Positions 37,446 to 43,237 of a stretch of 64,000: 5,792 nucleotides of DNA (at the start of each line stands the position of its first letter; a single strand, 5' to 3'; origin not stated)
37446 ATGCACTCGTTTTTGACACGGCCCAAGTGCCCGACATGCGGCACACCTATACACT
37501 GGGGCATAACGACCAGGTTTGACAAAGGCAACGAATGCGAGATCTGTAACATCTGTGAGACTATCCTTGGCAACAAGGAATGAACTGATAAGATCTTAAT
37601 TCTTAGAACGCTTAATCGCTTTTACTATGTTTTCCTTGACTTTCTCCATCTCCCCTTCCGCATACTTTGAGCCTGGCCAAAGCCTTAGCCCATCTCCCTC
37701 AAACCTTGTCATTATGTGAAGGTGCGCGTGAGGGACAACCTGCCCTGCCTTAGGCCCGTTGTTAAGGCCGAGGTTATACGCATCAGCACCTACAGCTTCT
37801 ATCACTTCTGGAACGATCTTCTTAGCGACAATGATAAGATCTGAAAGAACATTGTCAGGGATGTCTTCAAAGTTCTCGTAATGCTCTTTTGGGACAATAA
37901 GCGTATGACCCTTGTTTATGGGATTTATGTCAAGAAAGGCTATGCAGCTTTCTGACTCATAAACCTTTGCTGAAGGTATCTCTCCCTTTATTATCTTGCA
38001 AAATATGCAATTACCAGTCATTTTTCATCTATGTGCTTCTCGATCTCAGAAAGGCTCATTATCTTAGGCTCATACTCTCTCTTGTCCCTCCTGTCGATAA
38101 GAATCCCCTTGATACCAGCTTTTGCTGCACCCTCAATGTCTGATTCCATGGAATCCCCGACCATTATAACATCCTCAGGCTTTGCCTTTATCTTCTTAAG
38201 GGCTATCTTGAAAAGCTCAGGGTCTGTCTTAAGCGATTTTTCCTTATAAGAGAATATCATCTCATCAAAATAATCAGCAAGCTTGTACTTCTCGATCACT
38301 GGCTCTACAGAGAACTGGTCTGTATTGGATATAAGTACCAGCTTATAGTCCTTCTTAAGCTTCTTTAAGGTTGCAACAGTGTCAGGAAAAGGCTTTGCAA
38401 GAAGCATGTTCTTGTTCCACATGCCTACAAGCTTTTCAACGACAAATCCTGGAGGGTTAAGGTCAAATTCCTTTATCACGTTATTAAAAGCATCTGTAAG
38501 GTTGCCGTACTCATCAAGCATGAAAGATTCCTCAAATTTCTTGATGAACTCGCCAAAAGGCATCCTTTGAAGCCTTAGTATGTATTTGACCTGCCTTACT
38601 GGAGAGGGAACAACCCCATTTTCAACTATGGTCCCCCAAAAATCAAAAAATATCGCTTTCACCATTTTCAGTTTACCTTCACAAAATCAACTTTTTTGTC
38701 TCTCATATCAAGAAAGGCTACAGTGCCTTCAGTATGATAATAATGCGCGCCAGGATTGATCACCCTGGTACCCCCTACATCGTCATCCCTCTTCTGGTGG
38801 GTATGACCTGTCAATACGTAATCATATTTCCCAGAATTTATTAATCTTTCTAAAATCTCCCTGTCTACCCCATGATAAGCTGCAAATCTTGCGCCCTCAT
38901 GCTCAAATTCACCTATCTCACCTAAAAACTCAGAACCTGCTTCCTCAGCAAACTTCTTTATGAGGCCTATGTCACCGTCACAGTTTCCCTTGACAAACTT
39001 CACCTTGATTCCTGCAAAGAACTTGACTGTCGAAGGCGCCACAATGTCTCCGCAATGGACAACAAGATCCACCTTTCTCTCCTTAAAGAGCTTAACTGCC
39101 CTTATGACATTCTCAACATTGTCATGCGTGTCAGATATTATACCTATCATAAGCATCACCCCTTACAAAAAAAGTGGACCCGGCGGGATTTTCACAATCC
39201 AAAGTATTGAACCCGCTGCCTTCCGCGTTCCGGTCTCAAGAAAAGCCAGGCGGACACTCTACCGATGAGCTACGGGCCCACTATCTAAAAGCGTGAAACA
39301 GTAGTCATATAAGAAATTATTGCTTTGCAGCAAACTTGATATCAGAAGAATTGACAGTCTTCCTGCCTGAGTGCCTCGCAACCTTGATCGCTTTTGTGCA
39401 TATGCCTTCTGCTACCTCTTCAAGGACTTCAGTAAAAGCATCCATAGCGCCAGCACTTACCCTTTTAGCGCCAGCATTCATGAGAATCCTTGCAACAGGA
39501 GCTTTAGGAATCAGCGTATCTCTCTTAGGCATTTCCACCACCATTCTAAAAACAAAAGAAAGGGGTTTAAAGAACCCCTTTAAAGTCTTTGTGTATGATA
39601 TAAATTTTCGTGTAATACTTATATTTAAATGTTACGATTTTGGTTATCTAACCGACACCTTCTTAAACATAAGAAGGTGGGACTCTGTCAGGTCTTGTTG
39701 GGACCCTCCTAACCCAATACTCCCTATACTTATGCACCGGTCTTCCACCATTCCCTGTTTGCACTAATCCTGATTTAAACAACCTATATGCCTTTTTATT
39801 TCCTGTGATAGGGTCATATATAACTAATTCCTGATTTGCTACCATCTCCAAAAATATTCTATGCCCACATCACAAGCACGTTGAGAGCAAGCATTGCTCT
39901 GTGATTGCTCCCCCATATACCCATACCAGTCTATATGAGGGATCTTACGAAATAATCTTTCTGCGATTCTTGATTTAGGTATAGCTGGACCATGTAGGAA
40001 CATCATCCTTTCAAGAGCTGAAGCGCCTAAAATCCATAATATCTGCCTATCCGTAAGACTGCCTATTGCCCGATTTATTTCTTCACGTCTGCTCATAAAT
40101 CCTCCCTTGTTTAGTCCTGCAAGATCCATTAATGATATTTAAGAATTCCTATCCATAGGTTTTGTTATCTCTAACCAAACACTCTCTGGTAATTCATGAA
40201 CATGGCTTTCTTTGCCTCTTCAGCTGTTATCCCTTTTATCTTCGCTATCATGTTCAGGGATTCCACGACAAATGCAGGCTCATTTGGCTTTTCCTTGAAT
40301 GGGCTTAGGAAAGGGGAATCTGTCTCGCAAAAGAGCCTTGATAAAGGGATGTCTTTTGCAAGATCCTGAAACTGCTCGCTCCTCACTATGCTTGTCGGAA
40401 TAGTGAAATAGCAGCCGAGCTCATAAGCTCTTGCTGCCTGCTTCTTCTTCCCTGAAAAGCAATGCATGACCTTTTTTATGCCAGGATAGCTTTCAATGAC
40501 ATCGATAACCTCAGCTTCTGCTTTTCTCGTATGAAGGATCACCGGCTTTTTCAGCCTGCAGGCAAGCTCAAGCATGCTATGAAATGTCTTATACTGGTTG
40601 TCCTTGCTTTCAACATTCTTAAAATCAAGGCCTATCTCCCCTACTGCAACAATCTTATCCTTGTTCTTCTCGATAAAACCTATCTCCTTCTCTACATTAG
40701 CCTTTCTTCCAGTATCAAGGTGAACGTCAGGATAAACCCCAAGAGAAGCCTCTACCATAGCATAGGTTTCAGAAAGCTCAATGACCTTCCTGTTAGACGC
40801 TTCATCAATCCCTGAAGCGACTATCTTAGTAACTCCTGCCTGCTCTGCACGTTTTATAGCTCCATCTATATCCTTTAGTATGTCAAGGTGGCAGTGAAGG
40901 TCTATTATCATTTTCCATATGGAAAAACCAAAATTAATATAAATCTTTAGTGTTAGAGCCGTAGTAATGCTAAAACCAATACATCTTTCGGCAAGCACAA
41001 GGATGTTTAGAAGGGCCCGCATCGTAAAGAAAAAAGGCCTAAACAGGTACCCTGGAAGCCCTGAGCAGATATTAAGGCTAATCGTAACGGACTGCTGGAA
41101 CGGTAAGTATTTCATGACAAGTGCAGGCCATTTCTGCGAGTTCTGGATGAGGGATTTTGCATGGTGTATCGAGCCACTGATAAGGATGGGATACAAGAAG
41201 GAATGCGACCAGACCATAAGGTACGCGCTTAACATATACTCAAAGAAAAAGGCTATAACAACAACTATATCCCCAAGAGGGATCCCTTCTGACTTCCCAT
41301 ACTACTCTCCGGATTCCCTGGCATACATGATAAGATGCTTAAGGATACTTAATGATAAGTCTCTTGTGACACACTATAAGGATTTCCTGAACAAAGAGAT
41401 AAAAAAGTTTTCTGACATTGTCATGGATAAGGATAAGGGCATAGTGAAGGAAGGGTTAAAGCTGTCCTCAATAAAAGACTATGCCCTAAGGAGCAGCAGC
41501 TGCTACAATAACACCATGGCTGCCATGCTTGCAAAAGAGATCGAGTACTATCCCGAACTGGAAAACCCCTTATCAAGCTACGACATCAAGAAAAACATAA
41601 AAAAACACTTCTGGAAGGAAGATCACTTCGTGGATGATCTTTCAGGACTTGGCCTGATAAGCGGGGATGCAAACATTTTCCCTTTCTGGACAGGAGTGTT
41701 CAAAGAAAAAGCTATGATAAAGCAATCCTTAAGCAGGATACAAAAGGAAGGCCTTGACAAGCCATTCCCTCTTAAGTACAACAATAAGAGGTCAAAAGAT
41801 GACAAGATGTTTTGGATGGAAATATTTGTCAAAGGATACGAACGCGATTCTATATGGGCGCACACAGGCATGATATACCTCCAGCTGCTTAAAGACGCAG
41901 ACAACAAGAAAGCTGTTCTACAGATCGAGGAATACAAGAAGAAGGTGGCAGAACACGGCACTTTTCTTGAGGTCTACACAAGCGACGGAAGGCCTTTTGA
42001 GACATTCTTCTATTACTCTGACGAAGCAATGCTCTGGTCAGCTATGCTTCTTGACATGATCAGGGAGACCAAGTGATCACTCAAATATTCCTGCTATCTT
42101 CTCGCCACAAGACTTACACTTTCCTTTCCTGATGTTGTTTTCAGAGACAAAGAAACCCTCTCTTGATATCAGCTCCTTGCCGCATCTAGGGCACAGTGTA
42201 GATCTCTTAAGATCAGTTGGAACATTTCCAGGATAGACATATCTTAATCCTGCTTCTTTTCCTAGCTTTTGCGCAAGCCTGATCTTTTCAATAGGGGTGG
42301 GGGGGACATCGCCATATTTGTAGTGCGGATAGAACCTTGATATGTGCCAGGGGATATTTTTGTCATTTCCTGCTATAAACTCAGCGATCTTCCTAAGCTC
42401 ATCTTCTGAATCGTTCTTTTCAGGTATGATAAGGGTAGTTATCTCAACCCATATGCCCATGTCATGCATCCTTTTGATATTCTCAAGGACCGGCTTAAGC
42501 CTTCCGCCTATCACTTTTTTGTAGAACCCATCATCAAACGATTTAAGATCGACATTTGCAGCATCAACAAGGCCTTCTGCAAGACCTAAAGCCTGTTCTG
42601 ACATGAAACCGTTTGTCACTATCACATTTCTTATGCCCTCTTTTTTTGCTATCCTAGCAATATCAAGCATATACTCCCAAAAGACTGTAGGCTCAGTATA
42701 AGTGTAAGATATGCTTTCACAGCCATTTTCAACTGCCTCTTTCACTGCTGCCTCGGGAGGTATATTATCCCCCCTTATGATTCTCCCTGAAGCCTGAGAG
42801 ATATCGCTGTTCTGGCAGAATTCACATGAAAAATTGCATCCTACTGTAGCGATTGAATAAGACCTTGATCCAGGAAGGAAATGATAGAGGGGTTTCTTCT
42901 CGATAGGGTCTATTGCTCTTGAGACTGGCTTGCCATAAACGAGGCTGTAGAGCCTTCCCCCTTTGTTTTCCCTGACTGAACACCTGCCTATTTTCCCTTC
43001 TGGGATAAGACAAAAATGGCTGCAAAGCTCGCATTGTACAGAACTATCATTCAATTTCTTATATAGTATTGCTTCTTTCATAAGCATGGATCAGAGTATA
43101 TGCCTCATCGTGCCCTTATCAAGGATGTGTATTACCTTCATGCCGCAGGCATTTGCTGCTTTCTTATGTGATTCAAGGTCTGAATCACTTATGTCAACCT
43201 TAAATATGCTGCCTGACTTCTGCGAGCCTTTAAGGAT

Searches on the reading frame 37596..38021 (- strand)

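Call 22: search_protein_families(library=pfam, proteins=[window:37596-38021:-], max_evalue=0.001)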
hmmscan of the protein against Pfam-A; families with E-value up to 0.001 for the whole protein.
window:37596-38021:- (141 aa): 2 families
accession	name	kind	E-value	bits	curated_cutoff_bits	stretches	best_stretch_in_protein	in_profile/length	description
PF01230.28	HIT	-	1.4e-29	103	21.5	1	12-108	1-97/98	HIT domain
PF11969.13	DcpS_C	-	1.6e-16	61.3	24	1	4-109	1-106/114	Scavenger mRNA decapping enzyme C-term binding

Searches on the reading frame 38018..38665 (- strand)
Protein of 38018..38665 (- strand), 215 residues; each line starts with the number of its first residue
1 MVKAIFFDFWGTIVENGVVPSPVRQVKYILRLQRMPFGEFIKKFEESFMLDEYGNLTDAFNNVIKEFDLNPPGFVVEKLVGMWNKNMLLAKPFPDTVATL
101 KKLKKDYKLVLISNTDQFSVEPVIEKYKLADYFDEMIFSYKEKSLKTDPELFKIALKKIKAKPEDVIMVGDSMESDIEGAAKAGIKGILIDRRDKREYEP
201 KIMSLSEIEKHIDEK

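Call 22: search_protein_families(library=pfam, proteins=[window:38018-38665:-], max_evalue=0.001)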
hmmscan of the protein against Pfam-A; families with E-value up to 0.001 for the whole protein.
window:38018-38665:- (215 aa): 5 families
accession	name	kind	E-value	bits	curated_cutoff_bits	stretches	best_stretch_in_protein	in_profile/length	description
PF00702.32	Hydrolase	-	4.6e-25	89.6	26.4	1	2-184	1-191/191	haloacid dehalogenase-like hydrolase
PF13419.12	HAD_2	-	1.7e-21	77.6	23.8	1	55-189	44-177/178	Haloacid dehalogenase-like hydrolase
PF13242.12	Hydrolase_like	-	1.1e-12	48.1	22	1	146-191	4-49/75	HAD-hyrolase-like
PF12710.13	HAD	-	0.00015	22.7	27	1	5-178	1-186/189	haloacid dehalogenase-like hydrolase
PF06888.18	Put_Phosphatase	-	0.00039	20.3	27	0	79-139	62-121/234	Putative Phosphatase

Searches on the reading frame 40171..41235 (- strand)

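Call 22: search_protein_families(library=pfam, proteins=[window:40171-41235:-], max_evalue=0.001)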
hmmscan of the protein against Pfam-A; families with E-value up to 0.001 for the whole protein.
window:40171-41235:- (354 aa): 1 family
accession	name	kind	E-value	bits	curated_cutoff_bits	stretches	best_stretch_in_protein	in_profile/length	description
PF01026.27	TatD_DNase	-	9.2e-64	215.7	27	1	111-354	1-253/253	TatD related DNase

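Call 46: search_protein_families(library=padloc, proteins=[window:40171-41235:-], max_evalue=0.01)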
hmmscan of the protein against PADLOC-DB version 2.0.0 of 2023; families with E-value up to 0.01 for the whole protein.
window:40171-41235:- (354 aa): 1 family
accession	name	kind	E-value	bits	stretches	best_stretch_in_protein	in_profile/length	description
PDLC02215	QatD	-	3.5e-42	142.6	1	108-352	4-246/250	-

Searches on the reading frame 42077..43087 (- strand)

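Call 22: search_protein_families(library=pfam, proteins=[window:42077-43087:-], max_evalue=0.001)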
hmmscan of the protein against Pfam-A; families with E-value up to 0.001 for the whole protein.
window:42077-43087:- (336 aa): 1 family
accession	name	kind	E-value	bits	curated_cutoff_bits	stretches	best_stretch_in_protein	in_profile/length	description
PF04055.27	Radical_SAM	-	3.6e-27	96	29.5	1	80-235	3-163/166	Radical SAM superfamily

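Call 46: search_protein_families(library=padloc, proteins=[window:42077-43087:-], max_evalue=0.01)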
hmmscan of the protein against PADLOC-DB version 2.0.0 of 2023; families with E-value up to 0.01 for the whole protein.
window:42077-43087:- (336 aa): 3 families
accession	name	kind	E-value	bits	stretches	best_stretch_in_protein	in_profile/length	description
PDLC02903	pVip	-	6.4e-08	30.4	1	82-198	8-115/257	Viperins not associated with kinases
PDLC02904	pVip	-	9.6e-08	29.9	1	83-229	12-157/262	Viperins associated with kinases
PDLC02905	pVip-kinase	-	0.00032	18.1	1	83-187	191-297/474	Viperin-kinase fusion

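Call 72: search_protein_families(library=ncbifam, proteins=[window:42077-43087:-], max_evalue=0.001)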
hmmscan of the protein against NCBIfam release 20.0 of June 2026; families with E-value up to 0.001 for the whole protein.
window:42077-43087:- (336 aa): 27 families (the best 25 are shown)
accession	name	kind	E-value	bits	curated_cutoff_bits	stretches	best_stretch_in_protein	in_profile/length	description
TIGR04337.1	AmmeMemoSam_rS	hypoth_equivalog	1.9e-103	346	220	1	9-336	4-334/349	AmmeMemoRadiSam system radical SAM enzyme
TIGR04041.1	activase_YjjW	hypoth_equivalog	2.4e-18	66.5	250.2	1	131-256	117-242/276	YjjW family glycine radical enzyme activase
TIGR02493.1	PFLA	equivalog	7.3e-18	64.8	231.75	1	72-240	14-185/235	pyruvate formate-lyase-activating protein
TIGR02494.1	PFLE_PFLC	subfamily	1.6e-17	63.7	174.35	1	132-244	133-245/293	glycyl-radical enzyme activating protein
NF048010.1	SfplDhtActHpsHDes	equivalog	4.8e-14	51.9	430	1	131-252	140-263/298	(2S)-3-sulfopropanediol dehydratase activating enzyme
TIGR04003.1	rSAM_BssD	equivalog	1e-13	51.2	496.45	1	96-245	100-251/314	[benzylsuccinate synthase]-activating enzyme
TIGR02668.1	moaA_archaeal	equivalog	1.1e-13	50.8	325.25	1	81-242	17-177/303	GTP 3',8-cyclase MoaA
NF001199.0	PRK00164.2-1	equivalog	1.2e-13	50.9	231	1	81-239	19-176/308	GTP 3',8-cyclase MoaA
TIGR02666.1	moaA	equivalog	2.5e-13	49.7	284.05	1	83-242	19-184/336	GTP 3',8-cyclase MoaA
TIGR02495.1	NrdG2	equivalog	6.7e-13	48.4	131.15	1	72-242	14-184/193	anaerobic ribonucleoside-triphosphate reductase activating protein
NF033717.2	HPDL_rSAM_activ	equivalog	1.1e-11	44.6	420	1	126-242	134-252/311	4-hydroxyphenylacetate decarboxylase activase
NF008356.0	PRK11145.1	equivalog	1.7e-11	43.9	375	1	79-240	25-190/246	pyruvate formate lyase 1-activating protein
NF043069.1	T4HPD_activ_SAM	equivalog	6.8e-11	42.1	425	1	88-242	82-243/299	trans-4-hydroxy-L-proline dehydratase activase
TIGR04395.1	cutC_activ_rSAM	equivalog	9.1e-10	38.3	360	1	131-243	138-250/309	choline TMA-lyase-activating enzyme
NF033719.1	ind_deCO2_activ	equivalog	2.5e-08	33.6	425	1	129-242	136-249/302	indoleacetate decarboxylase activase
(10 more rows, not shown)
